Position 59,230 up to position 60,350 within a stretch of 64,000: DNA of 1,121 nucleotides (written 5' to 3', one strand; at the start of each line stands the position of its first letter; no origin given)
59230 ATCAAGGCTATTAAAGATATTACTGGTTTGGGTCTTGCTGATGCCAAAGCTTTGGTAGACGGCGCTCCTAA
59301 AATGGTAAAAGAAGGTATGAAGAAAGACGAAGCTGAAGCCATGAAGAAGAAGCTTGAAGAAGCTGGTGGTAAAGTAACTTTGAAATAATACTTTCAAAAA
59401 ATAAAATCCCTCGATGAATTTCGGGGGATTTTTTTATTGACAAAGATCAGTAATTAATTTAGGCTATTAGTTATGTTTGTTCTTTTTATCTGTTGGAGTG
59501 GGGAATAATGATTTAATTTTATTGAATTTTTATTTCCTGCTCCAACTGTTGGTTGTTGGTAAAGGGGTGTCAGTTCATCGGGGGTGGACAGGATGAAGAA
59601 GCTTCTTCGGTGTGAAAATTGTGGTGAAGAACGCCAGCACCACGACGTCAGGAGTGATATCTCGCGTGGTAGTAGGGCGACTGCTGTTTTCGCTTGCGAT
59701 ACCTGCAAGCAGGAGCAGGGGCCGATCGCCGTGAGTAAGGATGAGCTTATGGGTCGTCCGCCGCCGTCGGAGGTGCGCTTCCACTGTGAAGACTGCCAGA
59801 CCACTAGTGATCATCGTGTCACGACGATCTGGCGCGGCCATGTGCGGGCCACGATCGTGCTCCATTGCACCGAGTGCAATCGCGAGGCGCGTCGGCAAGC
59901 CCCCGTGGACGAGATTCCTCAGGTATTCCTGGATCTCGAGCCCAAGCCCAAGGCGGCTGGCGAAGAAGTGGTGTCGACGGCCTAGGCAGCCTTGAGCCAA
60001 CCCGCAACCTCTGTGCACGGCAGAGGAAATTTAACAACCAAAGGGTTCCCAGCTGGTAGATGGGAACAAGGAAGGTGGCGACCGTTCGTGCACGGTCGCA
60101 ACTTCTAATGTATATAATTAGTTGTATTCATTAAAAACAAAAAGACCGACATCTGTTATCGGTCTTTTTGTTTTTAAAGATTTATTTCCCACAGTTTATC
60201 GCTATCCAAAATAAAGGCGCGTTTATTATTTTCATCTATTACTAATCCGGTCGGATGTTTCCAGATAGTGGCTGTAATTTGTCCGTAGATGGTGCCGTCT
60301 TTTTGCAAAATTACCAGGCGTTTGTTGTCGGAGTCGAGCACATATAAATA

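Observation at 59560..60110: GC-rich islet encoding a tandem double zinc-ribbon mini-protein plus a GC-rich 3' hairpin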

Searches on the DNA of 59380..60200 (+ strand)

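Call 46: search_rna_families(source=window, start=59380, end=60200, threshold=evalue, max_evalue=10, show_alignments=3)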
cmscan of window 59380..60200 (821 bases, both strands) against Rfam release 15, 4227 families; matches with E-value up to 10: 36.
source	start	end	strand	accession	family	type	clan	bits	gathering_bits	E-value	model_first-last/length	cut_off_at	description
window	60128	60200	-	RF01606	plasmodium_snoR31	Gene; snRNA; snoRNA; HACA-box;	-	26.3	60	0.33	64-145/145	5'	small nucleolar RNA snoR31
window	59396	59472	-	RF02064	STnc370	Gene; sRNA;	-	24.7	54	0.91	1-71/71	no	Enterobacterial sRNA STnc370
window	59380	59445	+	RF02362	Yfr10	Gene; sRNA;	-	23.7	43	0.53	1-78/78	no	Cyanobacterial functional RNA 10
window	60137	60179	-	RF00125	IS128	Gene; sRNA;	-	23.2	80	0.023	156-198/209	no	IS128 RNA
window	59394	59480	+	RF01770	rimP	Cis-reg; leader;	-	23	47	0.32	23-102/102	no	Gammaprotebacteria rimP leader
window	60134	60199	-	RF02074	STnc240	Gene; sRNA;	-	23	55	0.82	1-77/77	no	Enterobacterial sRNA STnc240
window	59380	59443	+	RF00557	L10_leader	Cis-reg; leader;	-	22.9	44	0.21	63-138/138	5'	Ribosomal protein L10 leader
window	59380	59434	+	RF00512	Leu_leader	Cis-reg; leader;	-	22.1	50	0.05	96-148/148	5'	Leucine operon leader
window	60067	60172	+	RF00513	Trp_leader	Cis-reg; leader;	-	21.9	41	0.08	1-100/100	no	Tryptophan operon leader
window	59380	59435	+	RF02452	ncr1575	Gene; sRNA;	-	21.8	60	1.3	156-212/212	5'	Bacillus sRNA ncr1575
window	59382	59462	-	RF01770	rimP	Cis-reg; leader;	-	21.6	47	0.64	1-102/102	no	Gammaprotebacteria rimP leader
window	60103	60175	+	RF04342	Plastid-psbA-1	Cis-reg;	CL00153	21.3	54.3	4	35-114/114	no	Plastid-psbA-1 3UTR RNA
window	60122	60200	-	RF00403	SNORA41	Gene; snRNA; snoRNA; HACA-box;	-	20.3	80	1.1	48-133/133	5'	Small nucleolar RNA SNORA41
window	59380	59438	+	RF00515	PyrR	Cis-reg;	-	19.6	54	4.7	52-115/115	5'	PyrR binding site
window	60134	60174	-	RF03940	MIR9563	Gene; miRNA;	-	19.2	90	0.93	1-127/127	no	MIR9563 microRNA precursor family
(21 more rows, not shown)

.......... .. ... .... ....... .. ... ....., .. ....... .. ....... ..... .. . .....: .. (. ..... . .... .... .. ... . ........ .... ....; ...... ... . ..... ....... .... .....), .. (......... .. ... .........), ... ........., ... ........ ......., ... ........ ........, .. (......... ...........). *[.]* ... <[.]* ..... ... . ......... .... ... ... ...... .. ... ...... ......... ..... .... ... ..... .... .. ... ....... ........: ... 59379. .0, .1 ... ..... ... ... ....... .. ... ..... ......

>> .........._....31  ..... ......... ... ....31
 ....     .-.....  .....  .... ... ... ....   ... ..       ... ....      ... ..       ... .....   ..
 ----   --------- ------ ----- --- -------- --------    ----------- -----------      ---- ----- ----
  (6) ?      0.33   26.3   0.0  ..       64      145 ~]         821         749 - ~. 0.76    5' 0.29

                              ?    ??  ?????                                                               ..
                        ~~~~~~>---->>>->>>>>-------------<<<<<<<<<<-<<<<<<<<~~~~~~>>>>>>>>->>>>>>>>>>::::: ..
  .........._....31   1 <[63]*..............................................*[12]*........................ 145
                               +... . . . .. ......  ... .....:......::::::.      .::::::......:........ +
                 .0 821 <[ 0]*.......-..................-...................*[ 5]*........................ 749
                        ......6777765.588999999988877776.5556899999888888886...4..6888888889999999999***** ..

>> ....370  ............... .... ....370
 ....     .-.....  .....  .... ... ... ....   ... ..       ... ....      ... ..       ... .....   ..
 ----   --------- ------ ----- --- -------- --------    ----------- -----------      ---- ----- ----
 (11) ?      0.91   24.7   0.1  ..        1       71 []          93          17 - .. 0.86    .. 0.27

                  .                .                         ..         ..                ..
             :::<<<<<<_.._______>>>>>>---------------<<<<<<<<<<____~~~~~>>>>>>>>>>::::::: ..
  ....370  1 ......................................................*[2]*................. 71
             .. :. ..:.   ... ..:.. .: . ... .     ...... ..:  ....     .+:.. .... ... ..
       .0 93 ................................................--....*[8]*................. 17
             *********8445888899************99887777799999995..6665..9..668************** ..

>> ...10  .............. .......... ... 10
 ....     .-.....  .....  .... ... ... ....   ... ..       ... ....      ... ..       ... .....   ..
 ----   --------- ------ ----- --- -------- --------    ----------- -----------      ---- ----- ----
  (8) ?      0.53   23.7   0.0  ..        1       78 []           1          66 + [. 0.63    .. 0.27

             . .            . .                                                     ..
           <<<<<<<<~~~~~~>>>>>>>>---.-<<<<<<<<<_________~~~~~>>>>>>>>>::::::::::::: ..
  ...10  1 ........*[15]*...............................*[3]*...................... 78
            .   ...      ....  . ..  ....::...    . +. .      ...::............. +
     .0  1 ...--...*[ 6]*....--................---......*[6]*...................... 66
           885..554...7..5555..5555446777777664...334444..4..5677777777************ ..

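Call 52: build_rna_model(alignment_id=A4)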
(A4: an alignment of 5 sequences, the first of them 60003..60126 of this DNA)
Model R1 built from alignment A4 (5 sequences, 131 columns); structure: RNAalifold consensus.
model positions 122; base pairs 29; branch points 2; effective number of sequences 1.17; information 0.589 bits per position. Calibrated on 0.2 Mb of random sequence (short: E-values are rough).
structure used (alignment columns):
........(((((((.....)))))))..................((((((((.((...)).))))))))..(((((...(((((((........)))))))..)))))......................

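Call 54: search_with_rna_model(model_id=R1, sources=[window, L005, L006, L007, L008, L009, L010, L011, L012, L013, L014, L015, L016, L017, L018, L019, L020, L021, L022, L023, L024, L025, L026, L027, L028, L029, L030, L031, L032, L033, L034, L035, L036, L037, L038, L039, L040, L041, L042, L043, L044, L045, L046, L048, L049, L050, L052, L053, L055, L056, L059, L060, L061, L064, L065, L066, L067, L072, L073, L074, L075, L076, L077, L078, L079, L080, L084, L085, L086, L087, L088, L089, L091, L092, L093, L094], max_evalue=1, make_alignment=true)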
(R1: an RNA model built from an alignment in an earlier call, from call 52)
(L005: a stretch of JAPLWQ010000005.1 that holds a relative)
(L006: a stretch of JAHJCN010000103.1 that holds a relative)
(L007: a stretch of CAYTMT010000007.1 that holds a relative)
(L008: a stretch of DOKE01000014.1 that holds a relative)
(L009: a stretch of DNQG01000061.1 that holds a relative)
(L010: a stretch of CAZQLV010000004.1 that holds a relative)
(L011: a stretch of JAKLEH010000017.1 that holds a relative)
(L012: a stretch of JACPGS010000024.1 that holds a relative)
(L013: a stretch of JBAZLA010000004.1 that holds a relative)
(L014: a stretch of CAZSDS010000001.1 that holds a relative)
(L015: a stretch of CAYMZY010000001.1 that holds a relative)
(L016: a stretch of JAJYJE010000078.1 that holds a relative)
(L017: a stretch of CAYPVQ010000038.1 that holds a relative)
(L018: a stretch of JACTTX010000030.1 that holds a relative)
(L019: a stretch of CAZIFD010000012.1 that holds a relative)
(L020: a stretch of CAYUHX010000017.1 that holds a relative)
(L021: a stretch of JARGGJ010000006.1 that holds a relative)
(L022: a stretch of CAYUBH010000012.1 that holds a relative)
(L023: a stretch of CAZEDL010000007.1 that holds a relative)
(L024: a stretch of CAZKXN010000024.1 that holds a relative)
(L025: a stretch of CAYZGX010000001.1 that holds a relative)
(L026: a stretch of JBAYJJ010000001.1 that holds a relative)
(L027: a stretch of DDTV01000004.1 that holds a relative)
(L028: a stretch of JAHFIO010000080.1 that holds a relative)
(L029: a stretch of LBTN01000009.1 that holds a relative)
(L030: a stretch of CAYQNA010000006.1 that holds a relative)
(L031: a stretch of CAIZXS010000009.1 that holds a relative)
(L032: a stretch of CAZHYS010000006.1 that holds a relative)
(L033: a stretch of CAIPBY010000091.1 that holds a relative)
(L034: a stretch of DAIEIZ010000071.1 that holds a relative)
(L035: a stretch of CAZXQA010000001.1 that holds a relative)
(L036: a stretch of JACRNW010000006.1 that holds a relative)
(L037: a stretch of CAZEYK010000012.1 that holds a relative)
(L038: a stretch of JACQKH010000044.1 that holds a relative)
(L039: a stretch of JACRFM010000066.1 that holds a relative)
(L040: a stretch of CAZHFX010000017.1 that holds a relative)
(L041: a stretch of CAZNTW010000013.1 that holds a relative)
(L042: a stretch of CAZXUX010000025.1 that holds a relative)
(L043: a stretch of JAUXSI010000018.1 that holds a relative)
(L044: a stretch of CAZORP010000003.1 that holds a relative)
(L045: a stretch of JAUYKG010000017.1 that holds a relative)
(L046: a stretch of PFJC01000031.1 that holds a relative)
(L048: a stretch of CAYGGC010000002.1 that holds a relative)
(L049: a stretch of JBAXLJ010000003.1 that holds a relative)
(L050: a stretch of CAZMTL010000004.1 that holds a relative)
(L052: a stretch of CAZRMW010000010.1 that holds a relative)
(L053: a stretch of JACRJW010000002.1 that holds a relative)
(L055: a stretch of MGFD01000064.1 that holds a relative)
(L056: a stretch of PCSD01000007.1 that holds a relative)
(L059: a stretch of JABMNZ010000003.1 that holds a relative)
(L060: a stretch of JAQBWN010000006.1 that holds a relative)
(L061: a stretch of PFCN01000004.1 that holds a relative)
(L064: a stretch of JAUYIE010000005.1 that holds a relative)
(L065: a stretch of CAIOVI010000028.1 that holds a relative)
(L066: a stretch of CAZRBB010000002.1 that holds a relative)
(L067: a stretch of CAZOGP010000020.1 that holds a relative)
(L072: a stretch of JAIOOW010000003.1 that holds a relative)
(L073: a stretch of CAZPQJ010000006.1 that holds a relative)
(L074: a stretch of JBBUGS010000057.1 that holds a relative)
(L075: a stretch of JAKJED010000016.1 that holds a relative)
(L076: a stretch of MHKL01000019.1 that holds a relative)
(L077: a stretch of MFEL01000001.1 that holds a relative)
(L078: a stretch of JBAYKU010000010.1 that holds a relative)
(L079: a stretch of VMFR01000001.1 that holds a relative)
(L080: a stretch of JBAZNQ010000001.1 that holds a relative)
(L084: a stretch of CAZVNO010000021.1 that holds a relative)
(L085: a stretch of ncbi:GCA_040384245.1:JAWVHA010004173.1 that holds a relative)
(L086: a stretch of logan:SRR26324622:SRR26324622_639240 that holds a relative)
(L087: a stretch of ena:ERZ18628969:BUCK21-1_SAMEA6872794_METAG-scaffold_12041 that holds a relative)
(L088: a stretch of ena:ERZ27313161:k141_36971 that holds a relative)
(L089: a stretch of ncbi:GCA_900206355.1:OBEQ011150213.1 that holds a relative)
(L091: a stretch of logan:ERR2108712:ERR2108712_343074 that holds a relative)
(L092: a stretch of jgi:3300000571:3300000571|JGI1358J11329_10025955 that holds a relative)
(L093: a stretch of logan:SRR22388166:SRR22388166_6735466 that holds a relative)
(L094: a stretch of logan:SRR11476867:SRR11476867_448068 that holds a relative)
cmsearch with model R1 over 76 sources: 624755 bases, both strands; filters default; matches with E-value up to 1: 14.
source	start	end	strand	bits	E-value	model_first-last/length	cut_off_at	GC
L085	8377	8498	+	135.5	1.8e-34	1-122/122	no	0.44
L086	1084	1205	+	135.5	1.8e-34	1-122/122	no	0.44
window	60003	60127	+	129.2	1e-32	1-122/122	no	0.48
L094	786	908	+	128.6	1.6e-32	1-122/122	no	0.5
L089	8399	8521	+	127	4.2e-32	1-122/122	no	0.42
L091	705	827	+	127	4.2e-32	1-122/122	no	0.42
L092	1419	1541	+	127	4.2e-32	1-122/122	no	0.42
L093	805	924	+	124.9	1.6e-31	1-122/122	no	0.47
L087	2849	2914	+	42.3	1.1e-08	1-67/122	3'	0.45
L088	1286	1351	+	42.3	1.1e-08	1-67/122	3'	0.45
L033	4231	4326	+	19.6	0.022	1-122/122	no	0.43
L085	8483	8571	-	16.4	0.17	1-122/122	no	0.24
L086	1190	1278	-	16.4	0.17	1-122/122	no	0.24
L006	524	613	+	14.5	0.58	1-122/122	no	0.32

Alignment A5: 14 matches aligned to the model, 154 columns, each read 5' to 3' on its own strand. Consensus structure (alignment columns), stored with it:
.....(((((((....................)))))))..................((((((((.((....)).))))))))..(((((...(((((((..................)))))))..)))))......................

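Call 78: search_with_rna_model(model_id=R1, sources=[L098, L096, L097, L095], max_evalue=1)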
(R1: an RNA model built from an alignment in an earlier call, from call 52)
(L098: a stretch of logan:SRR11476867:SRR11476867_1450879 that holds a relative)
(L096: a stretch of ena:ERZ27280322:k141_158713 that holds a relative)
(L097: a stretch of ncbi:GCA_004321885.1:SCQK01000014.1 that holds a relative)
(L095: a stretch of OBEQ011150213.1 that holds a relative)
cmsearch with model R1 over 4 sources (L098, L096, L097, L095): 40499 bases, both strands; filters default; matches with E-value up to 1: 2.
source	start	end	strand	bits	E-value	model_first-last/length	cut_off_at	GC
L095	9802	9924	+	127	2.7e-33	1-122/122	no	0.42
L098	776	894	+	78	1e-19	1-122/122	no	0.46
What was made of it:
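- The RNA never occurs without the ORF (calls 54, 78).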

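Call 79: search_with_rna_model(model_id=R1, sources=[window, L085, L089, L093, L094, L098, L087], max_evalue=0.00001, make_alignment=true, show_alignments=7)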
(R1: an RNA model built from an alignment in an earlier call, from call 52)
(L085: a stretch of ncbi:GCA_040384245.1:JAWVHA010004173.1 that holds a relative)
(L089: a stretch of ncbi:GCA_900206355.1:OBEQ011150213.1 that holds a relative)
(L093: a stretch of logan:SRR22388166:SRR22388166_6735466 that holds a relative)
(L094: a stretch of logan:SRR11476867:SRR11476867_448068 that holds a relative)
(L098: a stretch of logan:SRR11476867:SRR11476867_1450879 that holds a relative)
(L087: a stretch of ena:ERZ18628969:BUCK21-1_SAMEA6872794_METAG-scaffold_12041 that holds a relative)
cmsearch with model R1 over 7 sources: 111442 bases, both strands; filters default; matches with E-value up to 0.00001: 7.
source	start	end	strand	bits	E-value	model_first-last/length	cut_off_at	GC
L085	8377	8498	+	135.5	3.3e-35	1-122/122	no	0.44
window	60003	60127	+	129.2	1.8e-33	1-122/122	no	0.48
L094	786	908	+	128.6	2.8e-33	1-122/122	no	0.5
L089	8399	8521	+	127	7.5e-33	1-122/122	no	0.42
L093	805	924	+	124.9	2.8e-32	1-122/122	no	0.47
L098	776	894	+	78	2.8e-19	1-122/122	no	0.46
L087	2849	2914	+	42.3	2e-09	1-67/122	3'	0.45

Alignment A7: 7 matches aligned to the model, 129 columns, each read 5' to 3' on its own strand. Consensus structure (alignment columns), stored with it:
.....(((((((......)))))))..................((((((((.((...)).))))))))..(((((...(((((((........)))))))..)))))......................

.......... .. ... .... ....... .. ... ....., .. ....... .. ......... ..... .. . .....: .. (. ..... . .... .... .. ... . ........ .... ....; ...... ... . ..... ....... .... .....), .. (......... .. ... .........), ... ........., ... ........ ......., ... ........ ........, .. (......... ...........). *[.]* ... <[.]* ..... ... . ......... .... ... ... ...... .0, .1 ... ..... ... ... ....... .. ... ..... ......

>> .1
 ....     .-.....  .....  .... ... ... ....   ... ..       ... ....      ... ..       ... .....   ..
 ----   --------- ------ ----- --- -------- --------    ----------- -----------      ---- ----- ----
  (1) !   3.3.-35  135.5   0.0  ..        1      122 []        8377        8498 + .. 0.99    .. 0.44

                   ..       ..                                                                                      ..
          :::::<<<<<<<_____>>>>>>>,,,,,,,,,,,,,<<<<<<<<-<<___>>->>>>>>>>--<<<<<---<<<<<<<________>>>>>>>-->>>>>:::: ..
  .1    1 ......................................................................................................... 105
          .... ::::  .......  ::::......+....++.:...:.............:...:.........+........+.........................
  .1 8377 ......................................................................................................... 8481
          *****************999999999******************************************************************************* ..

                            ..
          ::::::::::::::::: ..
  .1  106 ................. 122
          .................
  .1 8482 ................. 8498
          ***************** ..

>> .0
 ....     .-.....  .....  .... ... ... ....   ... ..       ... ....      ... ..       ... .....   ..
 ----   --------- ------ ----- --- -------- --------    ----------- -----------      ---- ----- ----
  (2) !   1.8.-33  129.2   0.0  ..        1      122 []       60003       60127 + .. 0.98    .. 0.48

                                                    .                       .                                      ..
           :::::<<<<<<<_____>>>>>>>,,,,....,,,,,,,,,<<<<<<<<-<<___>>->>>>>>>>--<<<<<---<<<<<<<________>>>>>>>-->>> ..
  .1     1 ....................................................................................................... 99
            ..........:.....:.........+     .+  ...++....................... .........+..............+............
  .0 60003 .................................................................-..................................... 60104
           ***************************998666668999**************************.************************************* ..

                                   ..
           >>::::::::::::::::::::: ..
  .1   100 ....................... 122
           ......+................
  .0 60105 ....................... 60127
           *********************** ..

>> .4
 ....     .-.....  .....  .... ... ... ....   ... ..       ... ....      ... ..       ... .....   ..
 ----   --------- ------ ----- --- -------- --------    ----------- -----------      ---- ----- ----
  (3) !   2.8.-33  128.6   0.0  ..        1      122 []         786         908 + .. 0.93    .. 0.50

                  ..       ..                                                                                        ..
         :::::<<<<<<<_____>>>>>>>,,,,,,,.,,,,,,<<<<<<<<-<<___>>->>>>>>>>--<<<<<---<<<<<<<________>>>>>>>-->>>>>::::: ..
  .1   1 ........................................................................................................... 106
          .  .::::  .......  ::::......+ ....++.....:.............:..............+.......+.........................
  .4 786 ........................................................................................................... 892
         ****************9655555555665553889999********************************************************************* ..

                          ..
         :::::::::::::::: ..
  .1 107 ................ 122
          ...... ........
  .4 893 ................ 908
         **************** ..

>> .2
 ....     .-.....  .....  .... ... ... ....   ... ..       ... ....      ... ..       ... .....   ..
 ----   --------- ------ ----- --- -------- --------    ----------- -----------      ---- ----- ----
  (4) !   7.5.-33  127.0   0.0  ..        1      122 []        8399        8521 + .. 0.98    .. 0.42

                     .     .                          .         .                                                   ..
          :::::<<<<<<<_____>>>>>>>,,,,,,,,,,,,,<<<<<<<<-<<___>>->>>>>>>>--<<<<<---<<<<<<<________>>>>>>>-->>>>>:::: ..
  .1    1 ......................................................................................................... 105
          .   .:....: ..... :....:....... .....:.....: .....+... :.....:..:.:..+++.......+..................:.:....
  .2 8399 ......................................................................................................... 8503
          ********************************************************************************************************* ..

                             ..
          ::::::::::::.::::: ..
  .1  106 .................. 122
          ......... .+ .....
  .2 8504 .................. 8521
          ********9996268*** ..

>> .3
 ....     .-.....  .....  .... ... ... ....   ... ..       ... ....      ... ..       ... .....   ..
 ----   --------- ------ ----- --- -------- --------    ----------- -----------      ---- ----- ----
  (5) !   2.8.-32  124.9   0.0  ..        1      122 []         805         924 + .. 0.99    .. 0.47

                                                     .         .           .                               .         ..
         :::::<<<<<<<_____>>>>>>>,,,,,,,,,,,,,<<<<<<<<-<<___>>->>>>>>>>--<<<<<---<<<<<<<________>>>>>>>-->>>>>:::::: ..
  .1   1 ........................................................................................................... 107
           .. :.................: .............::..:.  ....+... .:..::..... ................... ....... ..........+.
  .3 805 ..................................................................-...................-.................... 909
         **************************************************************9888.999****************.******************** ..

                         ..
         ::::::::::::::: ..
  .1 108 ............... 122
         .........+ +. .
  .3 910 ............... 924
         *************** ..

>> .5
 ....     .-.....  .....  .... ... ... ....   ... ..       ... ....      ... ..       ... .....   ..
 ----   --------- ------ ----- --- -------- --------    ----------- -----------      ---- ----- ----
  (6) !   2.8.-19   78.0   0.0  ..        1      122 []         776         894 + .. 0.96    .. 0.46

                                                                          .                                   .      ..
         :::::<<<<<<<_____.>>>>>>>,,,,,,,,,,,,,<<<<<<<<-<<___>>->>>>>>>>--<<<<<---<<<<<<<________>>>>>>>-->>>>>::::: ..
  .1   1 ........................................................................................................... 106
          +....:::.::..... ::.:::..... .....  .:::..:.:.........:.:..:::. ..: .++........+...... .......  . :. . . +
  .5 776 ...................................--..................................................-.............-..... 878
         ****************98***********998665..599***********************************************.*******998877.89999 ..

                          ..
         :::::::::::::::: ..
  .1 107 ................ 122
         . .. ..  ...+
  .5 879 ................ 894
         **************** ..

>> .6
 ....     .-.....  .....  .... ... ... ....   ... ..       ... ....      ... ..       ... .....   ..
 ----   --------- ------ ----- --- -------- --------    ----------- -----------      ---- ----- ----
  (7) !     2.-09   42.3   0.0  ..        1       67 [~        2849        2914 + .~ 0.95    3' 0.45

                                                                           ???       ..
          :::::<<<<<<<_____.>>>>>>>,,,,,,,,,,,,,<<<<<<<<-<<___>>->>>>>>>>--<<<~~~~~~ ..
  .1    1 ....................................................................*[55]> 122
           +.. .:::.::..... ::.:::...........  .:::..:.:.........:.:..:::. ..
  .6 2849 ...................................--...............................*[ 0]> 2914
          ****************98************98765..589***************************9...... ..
